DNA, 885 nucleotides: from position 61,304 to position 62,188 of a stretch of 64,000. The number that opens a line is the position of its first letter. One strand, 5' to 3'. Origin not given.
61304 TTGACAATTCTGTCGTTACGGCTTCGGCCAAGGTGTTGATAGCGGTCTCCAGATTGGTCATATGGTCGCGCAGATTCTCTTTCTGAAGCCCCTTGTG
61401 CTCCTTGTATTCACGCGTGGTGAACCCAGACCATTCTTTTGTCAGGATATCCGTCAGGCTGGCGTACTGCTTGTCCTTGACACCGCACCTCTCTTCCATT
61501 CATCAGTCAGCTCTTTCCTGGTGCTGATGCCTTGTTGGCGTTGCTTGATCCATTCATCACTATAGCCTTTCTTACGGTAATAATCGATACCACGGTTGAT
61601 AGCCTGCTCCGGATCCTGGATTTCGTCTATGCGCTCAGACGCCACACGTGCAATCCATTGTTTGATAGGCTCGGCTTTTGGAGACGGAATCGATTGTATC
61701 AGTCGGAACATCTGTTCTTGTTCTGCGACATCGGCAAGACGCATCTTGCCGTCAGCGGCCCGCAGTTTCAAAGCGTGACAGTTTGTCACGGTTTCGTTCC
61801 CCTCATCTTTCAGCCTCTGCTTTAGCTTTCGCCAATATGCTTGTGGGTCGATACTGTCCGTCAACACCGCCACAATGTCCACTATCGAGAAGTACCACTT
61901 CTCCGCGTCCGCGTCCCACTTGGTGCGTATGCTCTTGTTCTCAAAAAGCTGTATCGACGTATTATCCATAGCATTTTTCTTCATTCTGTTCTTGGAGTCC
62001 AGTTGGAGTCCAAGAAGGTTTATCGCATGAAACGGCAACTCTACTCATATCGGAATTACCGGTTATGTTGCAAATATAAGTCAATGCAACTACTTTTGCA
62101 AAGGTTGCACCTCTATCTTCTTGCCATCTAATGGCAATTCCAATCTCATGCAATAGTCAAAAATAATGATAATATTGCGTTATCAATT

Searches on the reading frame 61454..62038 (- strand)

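Call 37: search_protein_families(library=pfam, proteins=[window:61454-62038:-], max_evalue=0.001)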
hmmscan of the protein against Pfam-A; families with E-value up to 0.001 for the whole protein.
window:61454-62038:- (194 aa): 1 family
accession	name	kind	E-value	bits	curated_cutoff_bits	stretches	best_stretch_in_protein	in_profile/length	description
PF02498.22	Bro-N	-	1.9e-09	38.4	25.6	1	37-130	2-91/96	BRO family, N-terminal domain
